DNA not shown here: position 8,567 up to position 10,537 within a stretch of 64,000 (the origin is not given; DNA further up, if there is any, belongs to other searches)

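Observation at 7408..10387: Three-gene overlapping operon led by a pseudo-phosphatase(PAP2)-kinase fusion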

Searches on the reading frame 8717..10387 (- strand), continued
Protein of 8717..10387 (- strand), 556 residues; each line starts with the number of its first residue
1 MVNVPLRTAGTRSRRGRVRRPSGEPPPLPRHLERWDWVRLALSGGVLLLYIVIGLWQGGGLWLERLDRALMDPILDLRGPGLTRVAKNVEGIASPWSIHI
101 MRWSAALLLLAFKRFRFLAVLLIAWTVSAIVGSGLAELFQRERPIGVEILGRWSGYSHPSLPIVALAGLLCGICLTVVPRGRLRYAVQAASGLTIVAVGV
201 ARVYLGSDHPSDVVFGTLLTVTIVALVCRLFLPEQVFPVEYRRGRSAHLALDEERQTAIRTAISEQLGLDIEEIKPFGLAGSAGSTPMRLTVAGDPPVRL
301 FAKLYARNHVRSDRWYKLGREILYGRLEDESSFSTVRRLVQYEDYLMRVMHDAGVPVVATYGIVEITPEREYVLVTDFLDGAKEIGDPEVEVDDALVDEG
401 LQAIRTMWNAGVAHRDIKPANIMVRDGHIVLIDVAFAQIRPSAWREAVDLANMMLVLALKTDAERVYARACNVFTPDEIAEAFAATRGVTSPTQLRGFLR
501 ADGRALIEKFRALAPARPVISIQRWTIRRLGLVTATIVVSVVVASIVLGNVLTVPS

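Call 31: fold_search(model_id=the predicted structure, library=pdb)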
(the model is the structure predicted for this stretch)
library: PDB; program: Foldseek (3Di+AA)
matches with E <= 10: 1367; with E <= 0.001: 877
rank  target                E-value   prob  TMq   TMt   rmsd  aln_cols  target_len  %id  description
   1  3kn5_A                1.3e-06  1.00  0.24  0.44  16.4       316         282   16  Crystal structure of the C-terminal kinase domain of msk1 in complex with AMP-PNP (released 2010-04-21)
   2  7up4_B                2.0e-06  1.00  0.25  0.47  16.1       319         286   15  Crystal structure of C-terminal Domain of MSK1 in complex with covalently bound pyrrolopyrimidine compound 20 (co-crys (released 2022-07-06)
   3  7up8_A                3.1e-06  1.00  0.26  0.49  16.2       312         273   16  Crystal structure of C-terminal Domain of MSK1 in complex with covalently bound pyrrolopyrimidine compound 27 (co-crys (released 2022-07-06)
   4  7up6                  3.7e-06  1.00  0.24  0.48  14.5       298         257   16  Crystal structure of C-terminal domain of MSK1 in complex with in covalently bound literature RSK2 inhibitor pyrrolopyri (released 2022-08-31)
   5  7up4_A                3.7e-06  1.00  0.25  0.47  16.0       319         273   14  Crystal structure of C-terminal Domain of MSK1 in complex with covalently bound pyrrolopyrimidine compound 20 (co-crys (released 2022-07-06)
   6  3kk8                  3.7e-06  1.00  0.24  0.44  14.3       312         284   16  CaMKII Substrate Complex A (released 2010-02-09)
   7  6yll_A                4.3e-06  1.00  0.26  0.46  13.9       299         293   13  Biochemical, Cellular and Structural Characterization of Novel ERK3 Inhibitors (released 2020-09-23)
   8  6x5g_A                4.3e-06  1.00  0.24  0.46  10.6       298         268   16  Cocrystal structure of human CaMKII-alpha (CAMK2A)kinase domain and LRRC7 inhibitory domain (released 2020-12-23)
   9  3kn6_B                5.1e-06  1.00  0.24  0.44  10.5       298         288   15  Crystal structure of the C-terminal kinase domain of MSK1 (released 2010-04-21)
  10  6bab_C                5.1e-06  1.00  0.25  0.45  14.4       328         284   14  The structure of human CamKII with bound inhibitor (released 2017-11-29)
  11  7up7_A                6.1e-06  1.00  0.24  0.45  15.9       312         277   15  Crystal structure of C-terminal Domain of MSK1 in complex with covalently bound with literature RSK2 inhibitor indazol (released 2022-07-20)
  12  6bab_A                8.0e-06  1.00  0.25  0.46  14.2       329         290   13  The structure of human CamKII with bound inhibitor (released 2017-11-29)
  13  9av7                  8.4e-06  1.00  0.23  0.39  15.1       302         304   12  Crystal structure of CMGC family protein kinase from Trichomonas vaginalis (AMP-PNP) (released 2024-03-13)
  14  7uis_A                9.6e-06  1.00  0.24  0.47  10.6       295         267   15  Cocrystal structure of human CaMKII-alpha (CAMK2A)kinase domain and GluN2B(S1303D) (released 2022-04-06)
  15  2zv7                  9.6e-06  1.00  0.23  0.46  11.4       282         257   13  Lyn Tyrosine Kinase Domain, apo form (released 2008-11-11)
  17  5jki                  1.2e-05  1.00  0.31  0.80   2.9       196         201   19  Crystal structure of the first transmembrane PAP2 type phosphatidylglycerolphosphate phosphatase from Bacillus subtilis (released 2017-02-22)
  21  6wqx_D                1.4e-05  1.00  0.25  0.55   8.1       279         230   15  Human PRPK-TPRKB complex (released 2021-02-17)
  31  1ztf                  1.9e-05  1.00  0.27  0.53   6.8       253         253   17  Crystal Structure of A.fulgidus Rio1 serine protein kinase (released 2005-07-19)
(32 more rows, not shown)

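Call 32: find_related_loci(query=A1, collection=metagenome_contigs, flank=8000)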
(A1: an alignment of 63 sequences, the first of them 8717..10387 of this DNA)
Query A1 (556 aa) in metagenome_contigs; peptide patterns used: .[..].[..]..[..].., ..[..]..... (x = any residue, [..] = any of these).
600 stretches matched a pattern (row limit reached: there are more); 554 encode a relative of the query (tblastn E <= 1e-3); the best 80 are kept; 80 distinct loci.
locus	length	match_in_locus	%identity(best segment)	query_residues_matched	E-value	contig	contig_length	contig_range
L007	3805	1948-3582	52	4-551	3e-180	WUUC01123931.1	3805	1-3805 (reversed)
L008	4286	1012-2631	52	10-553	1e-174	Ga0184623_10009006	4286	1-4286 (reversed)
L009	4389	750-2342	51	8-531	5e-171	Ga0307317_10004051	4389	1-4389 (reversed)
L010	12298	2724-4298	51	7-530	2e-165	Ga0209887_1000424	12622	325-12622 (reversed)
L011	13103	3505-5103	49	19-550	3e-164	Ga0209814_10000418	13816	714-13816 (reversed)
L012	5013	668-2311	50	6-551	5e-167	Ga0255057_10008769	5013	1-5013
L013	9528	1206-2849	50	6-551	8e-164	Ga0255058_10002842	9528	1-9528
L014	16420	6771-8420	49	8-550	1e-163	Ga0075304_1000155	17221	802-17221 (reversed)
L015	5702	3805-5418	51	17-555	1e-165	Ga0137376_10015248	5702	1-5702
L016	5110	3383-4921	52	21-532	2e-166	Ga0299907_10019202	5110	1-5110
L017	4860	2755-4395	50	11-550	5e-167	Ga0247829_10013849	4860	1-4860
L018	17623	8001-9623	48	16-551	3e-163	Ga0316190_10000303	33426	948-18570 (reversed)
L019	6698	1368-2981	50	13-550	5e-164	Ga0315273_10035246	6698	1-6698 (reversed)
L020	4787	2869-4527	48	8-550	4e-167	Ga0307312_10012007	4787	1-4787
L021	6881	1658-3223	52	19-544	9e-164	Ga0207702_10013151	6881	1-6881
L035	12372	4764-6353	50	19-546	2e-160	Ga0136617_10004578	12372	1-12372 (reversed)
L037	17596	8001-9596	51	13-547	6e-160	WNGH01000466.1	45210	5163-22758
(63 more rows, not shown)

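Call 48: list_cluster_members(proteins=[P0189, P0213, P0193, P0265, P0224, P0207, P0186, P0190, P0210, P0244])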
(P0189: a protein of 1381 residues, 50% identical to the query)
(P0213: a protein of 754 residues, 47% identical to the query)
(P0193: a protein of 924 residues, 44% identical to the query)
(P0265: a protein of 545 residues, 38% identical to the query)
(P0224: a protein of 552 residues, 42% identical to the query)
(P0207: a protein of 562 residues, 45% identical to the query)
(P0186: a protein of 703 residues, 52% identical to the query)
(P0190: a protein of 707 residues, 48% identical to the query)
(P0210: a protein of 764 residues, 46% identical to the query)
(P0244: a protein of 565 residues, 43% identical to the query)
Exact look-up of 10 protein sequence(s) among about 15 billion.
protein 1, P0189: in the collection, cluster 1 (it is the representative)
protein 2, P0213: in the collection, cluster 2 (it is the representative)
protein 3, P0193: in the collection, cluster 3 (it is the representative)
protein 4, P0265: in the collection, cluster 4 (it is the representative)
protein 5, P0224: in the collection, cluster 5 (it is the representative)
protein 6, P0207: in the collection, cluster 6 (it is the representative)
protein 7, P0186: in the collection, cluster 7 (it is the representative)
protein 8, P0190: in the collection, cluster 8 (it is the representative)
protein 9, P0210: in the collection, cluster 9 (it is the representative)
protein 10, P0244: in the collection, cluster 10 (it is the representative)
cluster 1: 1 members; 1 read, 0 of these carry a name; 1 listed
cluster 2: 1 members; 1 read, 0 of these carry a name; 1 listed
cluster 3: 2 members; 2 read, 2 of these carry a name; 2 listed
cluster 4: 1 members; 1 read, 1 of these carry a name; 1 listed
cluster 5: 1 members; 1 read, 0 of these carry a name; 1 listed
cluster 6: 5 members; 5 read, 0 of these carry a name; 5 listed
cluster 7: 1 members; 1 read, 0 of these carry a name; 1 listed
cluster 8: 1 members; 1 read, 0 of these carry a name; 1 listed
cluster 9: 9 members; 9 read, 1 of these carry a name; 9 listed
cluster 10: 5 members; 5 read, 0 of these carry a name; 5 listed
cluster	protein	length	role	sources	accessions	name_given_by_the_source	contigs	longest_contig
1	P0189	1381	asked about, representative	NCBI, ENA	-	-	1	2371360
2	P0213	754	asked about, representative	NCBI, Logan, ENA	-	-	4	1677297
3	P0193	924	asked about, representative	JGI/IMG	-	membrane-associated phospholipid phosphatase/tRNA A-37 threonylcarbamoyl transferase ...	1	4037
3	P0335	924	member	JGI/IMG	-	membrane-associated phospholipid phosphatase/tRNA A-37 threonylcarbamoyl transferase ...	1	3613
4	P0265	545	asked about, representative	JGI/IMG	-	hypothetical protein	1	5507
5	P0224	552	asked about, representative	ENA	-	-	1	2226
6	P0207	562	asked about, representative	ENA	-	-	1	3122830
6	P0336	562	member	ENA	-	-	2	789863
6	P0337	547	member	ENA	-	-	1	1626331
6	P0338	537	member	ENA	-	-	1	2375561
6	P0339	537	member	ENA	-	-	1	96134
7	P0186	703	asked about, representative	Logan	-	-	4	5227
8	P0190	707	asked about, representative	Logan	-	-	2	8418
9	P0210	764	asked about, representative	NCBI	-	-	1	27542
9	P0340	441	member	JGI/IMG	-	tRNA A-37 threonylcarbamoyl transferase component Bud32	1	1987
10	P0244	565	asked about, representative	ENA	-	-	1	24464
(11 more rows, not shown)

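Call 49: search_solved_structures(query=A1, max_evalue=0.01, show_alignments=4)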
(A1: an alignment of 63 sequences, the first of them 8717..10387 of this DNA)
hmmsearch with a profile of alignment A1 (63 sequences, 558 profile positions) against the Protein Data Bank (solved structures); distinct sequences matched with E-value up to 0.01: 128 (the best 60 are shown).
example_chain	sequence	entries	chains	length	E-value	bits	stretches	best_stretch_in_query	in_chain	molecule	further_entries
5jki_A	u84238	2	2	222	4.4e-14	55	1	50-227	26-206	Putative lipid phosphate phosphatase YodM | Phosphatidylglycerophosphatase B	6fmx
6ebu_A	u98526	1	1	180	1.1e-05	27.3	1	70-231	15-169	LpxE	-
7up4_A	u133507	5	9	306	1.8e-05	26.6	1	397-444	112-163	Ribosomal protein S6 kinase alpha-5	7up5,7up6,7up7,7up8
8k20_B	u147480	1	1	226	2.1e-05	26.4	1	397-477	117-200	non-specific serine/threonine protein kinase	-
3kn5_A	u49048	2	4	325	5.9e-05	24.9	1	397-442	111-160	Ribosomal protein S6 kinase alpha-5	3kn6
4qny_A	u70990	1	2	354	0.00018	23.3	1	381-428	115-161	Mitogen activated protein kinase, putative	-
1tqi_A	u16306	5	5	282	0.00023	23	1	383-449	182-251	conserved hypothetical protein | Rio2 serine kinase | Rio2 kinase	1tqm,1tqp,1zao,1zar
5eh0_A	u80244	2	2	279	0.00036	22.3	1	400-438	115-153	Dual specificity protein kinase TTK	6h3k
4js8_A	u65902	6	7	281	0.00037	22.3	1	400-438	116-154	Dual specificity protein kinase TTK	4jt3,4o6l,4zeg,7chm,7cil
7chn_A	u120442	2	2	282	0.00037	22.3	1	400-438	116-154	Dual specificity protein kinase TTK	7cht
5ntt_A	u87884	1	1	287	0.00037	22.2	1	400-438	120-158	Dual specificity protein kinase TTK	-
7cja_A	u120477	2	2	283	0.00037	22.2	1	400-438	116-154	Dual specificity protein kinase TTK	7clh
4d2s_A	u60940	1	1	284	0.00037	22.2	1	400-438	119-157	DUAL SPECIFICITY PROTEIN KINASE TTK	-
6n6o_A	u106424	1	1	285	0.00037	22.2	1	400-438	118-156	Dual specificity protein kinase TTK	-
6tn9_A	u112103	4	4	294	0.00039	22.2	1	400-438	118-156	Dual specificity protein kinase TTK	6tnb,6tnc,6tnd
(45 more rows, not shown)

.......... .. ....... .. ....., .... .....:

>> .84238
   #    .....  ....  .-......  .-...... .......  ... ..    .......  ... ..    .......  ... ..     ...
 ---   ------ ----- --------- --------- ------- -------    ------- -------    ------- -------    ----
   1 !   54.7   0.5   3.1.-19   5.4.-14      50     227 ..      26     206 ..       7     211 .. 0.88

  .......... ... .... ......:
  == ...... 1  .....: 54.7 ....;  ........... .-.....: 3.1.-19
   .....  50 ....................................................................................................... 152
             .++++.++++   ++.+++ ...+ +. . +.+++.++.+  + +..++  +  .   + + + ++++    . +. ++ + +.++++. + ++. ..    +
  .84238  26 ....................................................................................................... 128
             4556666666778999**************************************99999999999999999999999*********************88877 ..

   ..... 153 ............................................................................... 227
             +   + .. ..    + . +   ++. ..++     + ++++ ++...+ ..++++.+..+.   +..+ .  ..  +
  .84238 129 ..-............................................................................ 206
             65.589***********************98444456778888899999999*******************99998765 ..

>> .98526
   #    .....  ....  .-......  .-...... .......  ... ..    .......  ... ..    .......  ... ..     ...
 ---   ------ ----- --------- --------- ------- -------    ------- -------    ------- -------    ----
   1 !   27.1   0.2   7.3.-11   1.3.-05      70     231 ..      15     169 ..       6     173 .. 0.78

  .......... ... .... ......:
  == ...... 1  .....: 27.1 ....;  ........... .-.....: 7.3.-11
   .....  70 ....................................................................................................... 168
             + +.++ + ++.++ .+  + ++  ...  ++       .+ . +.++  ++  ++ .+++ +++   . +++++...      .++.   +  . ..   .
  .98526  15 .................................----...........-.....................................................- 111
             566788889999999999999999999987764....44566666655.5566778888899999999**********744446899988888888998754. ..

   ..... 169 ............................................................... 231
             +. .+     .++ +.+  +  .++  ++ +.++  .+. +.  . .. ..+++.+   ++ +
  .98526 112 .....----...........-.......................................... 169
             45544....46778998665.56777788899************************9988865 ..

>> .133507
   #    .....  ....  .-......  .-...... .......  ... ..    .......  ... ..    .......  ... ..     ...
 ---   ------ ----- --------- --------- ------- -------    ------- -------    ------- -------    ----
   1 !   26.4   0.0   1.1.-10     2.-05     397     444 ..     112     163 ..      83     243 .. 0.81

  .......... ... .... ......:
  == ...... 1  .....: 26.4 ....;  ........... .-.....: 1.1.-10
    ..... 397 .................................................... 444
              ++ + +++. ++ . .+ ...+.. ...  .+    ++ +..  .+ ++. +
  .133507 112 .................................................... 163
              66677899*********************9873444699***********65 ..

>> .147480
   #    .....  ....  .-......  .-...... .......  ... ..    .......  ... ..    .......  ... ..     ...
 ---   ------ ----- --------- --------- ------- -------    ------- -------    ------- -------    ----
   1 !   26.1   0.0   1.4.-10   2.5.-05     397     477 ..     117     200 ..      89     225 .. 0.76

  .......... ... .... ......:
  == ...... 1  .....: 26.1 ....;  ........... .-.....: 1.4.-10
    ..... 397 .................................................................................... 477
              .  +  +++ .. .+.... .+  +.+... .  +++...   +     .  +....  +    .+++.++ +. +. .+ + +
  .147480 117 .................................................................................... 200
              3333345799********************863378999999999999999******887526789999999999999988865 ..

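Call 50: search_protein_families(library=pfam, alignment_id=A1, max_evalue=0.001)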
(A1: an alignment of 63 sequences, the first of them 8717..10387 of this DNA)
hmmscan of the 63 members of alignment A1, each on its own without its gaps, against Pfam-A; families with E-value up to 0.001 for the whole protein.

A. member 1, window:8717-10387:- (556 aa): 4 families
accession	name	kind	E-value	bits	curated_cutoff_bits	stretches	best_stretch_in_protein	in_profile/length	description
PF00069.31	Pkinase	-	5e-07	29.8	31.7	1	395-438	102-146/263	Protein kinase domain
PF06293.20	Kdo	-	3.3e-06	27.1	21.3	1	306-453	32-186/207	Lipopolysaccharide kinase (Kdo/WaaP) family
PF01569.27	PAP2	-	6e-05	23.2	27.2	1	119-230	3-124/130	PAP2 superfamily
PF01163.29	RIO1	-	0.00022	21.4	22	1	334-435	49-149/187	RIO domain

B. families by the number of members that match (of 63 scanned): 6 families
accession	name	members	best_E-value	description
PF01569.27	PAP2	62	8e-12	PAP2 superfamily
PF00069.31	Pkinase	55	7.3e-08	Protein kinase domain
PF01163.29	RIO1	36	2.6e-07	RIO domain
PF06293.20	Kdo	35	1.3e-06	Lipopolysaccharide kinase (Kdo/WaaP) family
PF01636.29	APH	13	2.1e-05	Phosphotransferase enzyme family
PF19974.5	TCAD9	1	0.00092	Ternary complex associated domain 9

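Call 55: search_protein_families(library=pfam, proteins=[L037:10852-13221:+, L018:4178-6577:+, L035:6920-9280:+], max_evalue=0.01)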
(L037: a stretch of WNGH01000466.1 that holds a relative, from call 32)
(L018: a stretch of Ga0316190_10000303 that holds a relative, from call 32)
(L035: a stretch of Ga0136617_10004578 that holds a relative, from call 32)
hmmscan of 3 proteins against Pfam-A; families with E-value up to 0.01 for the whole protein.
L037:10852-13221:+ (790 aa): 3 families
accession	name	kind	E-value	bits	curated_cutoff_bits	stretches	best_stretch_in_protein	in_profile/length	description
PF03706.18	LPG_synthase_TM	-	4.7e-34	118.7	33.4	1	488-777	2-302/302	Lysylphosphatidylglycerol synthase TM region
PF00069.31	Pkinase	-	7e-07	29.3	31.7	1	324-398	70-153/263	Protein kinase domain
PF07714.23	PK_Tyr_Ser-Thr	-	0.0069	16.2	23.1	0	357-393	116-152/258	Protein tyrosine and serine/threonine kinase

L018:4178-6577:+ (800 aa): 4 families
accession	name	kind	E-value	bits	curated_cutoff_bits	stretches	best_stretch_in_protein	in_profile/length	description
PF03706.18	LPG_synthase_TM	-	2.9e-32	112.8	33.4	1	503-787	2-302/302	Lysylphosphatidylglycerol synthase TM region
PF00069.31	Pkinase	-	1.7e-05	24.8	31.7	1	326-411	72-152/263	Protein kinase domain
PF06293.20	Kdo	-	0.0016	18.4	21.3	1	297-404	50-169/207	Lipopolysaccharide kinase (Kdo/WaaP) family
PF01636.29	APH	-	0.0079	16.4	23.2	0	347-404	138-197/239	Phosphotransferase enzyme family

L035:6920-9280:+ (787 aa): 3 families
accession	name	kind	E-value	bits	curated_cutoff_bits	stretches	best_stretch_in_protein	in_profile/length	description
PF03706.18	LPG_synthase_TM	-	2e-30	106.8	33.4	1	491-774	4-302/302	Lysylphosphatidylglycerol synthase TM region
PF01163.29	RIO1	-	0.00084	19.4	22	1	240-391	3-154/187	RIO domain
PF03109.22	ABC1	-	0.0015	18.1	22.9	1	299-392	124-218/244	ABC1 atypical kinase-like domain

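Call 60: find_encoding_contigs(protein=P0213, flank=5000, max_places=2)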
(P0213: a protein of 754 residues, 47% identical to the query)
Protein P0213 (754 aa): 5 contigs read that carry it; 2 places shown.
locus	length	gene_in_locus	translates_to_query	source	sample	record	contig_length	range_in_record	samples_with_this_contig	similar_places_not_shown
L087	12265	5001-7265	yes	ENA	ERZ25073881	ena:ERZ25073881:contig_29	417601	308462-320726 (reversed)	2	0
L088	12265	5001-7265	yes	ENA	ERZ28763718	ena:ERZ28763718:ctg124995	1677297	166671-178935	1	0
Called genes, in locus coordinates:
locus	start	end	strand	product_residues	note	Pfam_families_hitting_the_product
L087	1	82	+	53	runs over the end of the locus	-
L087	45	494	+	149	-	PF01850:PIN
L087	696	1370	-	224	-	PF03551:PadR, PF13601:HTH_34 (faint)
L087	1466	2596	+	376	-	PF13738:Pyr_redox_3, PF13434:Lys_Orn_oxgnase (weak), PF00743:FMO-like (weak)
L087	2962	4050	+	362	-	PF01070:FMN_dh, PF00478:IMPDH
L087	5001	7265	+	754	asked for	PF00072:Response_reg, PF00196:GerE, PF01569:PAP2 (weak)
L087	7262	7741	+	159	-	-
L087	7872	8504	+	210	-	-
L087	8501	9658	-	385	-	PF07690:MFS_1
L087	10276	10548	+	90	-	-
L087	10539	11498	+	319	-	-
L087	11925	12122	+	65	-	-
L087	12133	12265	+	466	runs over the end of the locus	PF13439:Glyco_transf_4, PF13579:Glyco_trans_4_4, PF20706:GT4-conflict, PF00534:Glycos_transf_1, PF13692:Glyco_trans_1_4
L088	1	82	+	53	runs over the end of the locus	-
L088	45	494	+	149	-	PF01850:PIN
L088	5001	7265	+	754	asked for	PF00072:Response_reg, PF00196:GerE, PF01569:PAP2 (weak)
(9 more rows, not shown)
